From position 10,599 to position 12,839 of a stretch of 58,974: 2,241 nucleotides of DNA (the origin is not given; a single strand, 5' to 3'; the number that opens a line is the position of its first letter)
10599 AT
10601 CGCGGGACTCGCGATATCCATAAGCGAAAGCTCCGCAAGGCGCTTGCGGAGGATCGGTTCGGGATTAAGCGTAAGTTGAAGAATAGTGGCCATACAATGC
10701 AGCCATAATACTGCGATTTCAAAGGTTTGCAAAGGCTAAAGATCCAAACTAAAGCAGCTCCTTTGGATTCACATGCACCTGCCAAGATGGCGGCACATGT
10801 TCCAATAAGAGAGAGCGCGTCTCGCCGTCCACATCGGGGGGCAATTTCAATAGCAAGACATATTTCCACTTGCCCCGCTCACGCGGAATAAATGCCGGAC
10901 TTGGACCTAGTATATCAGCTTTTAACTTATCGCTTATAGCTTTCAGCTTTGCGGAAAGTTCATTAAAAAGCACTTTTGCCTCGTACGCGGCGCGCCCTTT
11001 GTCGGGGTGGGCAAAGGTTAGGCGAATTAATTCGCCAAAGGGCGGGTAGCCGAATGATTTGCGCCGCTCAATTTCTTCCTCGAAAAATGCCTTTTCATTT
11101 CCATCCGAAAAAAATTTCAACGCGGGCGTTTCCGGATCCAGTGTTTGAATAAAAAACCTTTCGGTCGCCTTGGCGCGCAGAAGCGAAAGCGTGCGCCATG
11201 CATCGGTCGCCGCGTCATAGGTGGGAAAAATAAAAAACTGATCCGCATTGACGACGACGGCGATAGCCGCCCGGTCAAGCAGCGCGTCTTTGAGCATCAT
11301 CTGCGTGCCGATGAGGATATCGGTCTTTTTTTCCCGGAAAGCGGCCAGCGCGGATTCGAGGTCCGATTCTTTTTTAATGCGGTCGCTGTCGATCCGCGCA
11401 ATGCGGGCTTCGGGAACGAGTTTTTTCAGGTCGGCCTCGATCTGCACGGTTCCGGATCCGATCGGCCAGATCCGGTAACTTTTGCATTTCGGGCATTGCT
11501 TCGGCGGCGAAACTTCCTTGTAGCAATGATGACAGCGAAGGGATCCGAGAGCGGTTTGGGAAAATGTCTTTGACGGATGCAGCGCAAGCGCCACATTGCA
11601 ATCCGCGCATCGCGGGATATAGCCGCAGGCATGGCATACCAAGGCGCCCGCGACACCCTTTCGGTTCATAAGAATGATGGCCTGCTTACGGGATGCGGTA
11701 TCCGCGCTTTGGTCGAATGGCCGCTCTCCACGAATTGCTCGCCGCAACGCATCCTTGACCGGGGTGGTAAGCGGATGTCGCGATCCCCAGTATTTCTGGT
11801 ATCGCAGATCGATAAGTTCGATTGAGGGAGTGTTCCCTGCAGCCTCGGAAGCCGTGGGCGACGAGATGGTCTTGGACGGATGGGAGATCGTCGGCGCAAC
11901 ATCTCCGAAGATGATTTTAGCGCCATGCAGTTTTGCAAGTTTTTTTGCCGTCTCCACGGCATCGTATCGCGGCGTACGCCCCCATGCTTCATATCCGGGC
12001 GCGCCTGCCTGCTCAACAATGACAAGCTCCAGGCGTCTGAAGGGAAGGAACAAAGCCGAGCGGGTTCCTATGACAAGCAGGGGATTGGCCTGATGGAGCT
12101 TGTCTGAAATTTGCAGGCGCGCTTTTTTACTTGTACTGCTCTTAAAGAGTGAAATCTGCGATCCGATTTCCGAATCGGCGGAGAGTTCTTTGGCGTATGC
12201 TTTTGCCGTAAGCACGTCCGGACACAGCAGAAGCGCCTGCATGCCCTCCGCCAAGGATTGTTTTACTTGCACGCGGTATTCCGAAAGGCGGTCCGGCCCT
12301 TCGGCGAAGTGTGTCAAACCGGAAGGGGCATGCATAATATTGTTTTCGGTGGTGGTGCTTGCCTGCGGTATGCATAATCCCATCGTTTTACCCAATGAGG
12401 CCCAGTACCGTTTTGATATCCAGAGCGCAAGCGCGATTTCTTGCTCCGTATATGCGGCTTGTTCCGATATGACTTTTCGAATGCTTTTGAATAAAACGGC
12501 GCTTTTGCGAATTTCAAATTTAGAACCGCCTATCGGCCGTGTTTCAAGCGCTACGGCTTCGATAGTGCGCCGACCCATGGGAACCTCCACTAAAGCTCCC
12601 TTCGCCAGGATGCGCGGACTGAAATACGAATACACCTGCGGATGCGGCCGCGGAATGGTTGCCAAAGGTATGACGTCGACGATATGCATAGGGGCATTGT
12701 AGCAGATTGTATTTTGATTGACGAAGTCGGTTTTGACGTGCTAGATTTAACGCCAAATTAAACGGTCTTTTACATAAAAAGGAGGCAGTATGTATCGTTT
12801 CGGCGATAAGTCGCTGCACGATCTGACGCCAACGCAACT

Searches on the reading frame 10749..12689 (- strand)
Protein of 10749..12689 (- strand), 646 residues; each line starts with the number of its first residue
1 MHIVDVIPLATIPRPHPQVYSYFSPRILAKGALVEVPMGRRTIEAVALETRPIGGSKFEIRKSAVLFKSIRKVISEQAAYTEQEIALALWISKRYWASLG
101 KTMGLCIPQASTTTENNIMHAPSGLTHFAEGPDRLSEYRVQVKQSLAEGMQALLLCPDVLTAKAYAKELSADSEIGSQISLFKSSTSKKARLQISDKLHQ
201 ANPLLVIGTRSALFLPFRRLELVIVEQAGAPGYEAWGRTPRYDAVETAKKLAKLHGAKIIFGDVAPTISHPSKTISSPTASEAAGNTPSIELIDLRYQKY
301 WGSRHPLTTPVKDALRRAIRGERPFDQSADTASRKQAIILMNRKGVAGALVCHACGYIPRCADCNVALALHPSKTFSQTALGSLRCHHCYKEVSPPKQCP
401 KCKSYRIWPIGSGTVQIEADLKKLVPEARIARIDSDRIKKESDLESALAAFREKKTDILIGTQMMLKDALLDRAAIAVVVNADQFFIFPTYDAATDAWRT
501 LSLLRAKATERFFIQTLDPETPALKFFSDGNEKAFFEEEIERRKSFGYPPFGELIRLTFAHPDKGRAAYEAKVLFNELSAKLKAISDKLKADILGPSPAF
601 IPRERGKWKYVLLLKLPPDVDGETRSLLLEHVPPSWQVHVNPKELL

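Call 25: search_protein_families(library=pfam, proteins=[window:10749-12689:-], max_evalue=0.00001)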
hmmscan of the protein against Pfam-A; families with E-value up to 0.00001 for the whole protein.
window:10749-12689:- (646 aa): 2 families
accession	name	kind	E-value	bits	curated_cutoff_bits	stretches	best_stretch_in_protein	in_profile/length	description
PF17764.6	PriA_3primeBD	-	2.9e-10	40.3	22.7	1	12-108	4-96/96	3'DNA-binding domain (3'BD)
PF18074.6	PriA_C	-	1.8e-08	35.5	26.9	1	550-617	1-64/95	Primosomal protein N C-terminal domain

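Call 74: find_homologous_proteins(query=window:10749-12689:-, max_evalue=1e-20)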
Query window:10749-12689:- (646 aa): 620 proteins with E <= 1e-20 among 8000 candidates; the best 120 are listed.
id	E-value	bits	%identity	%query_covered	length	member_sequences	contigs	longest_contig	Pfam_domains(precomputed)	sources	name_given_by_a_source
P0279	0.0e+0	1459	100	100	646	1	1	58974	PF17764.7,PF18074.7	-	-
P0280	2.1e-191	656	48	100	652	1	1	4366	PF17764.7,PF18074.7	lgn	-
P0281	2.1e-183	629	46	100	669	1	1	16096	PF17764.7,PF18319.8,PF18074.7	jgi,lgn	jgi:primosomal protein N' (replication factor Y) (superfamily II helicase)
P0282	9.6e-169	581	51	80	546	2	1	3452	PF18074.7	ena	-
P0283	2.4e-79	286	30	94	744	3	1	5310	PF17764.7,PF18319.8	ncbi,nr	ncbi:primosomal protein N' [Patescibacteria group bacterium]|nr:primosomal protein N' [Patescibacter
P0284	3.2e-72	262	29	100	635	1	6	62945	PF17764.7,PF18074.7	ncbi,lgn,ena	ncbi:MAG: primosomal protein N' [Patescibacteria group bacterium]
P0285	8.0e-67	244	28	81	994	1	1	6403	PF17764.7,PF00270.36,PF00271.38,PF18074.7,PF04851.22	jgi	jgi:primosomal protein N' (replication factor Y)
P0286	2.1e-62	230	31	76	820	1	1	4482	PF17764.7,PF00270.36,PF00271.38,PF18319.8,PF18074.7,PF04851.22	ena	-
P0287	4.9e-62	229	32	77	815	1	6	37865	PF17764.7,PF00270.36,PF00271.38,PF18319.8,PF18074.7,PF04851.22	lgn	-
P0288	5.3e-62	228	32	74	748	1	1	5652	PF17764.7,PF00270.36,PF00271.38,PF22590.3,PF18319.8,PF18074.7,PF04851.22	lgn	-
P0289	1.1e-61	227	32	74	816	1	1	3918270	PF17764.7,PF00270.36,PF00271.38,PF18319.8,PF18074.7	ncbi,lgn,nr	ncbi:MAG: primosomal protein N' [Flavobacteriales bacterium]|nr:MAG: primosomal protein N' [Flavobac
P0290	1.5e-61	227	27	100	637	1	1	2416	PF17764.7,PF00270.36,PF00271.38,PF18074.7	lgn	-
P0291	1.9e-60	223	31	68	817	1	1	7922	PF17764.7,PF00270.36,PF00271.38,PF18319.8,PF18074.7,PF04851.22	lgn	-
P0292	2.1e-60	223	30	71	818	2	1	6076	PF17764.7,PF00270.36,PF00271.38,PF18319.8,PF18074.7,PF04851.22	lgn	-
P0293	2.5e-60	223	28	87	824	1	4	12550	PF17764.7,PF00270.36,PF00271.38,PF18319.8,PF18074.7,PF04851.22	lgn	-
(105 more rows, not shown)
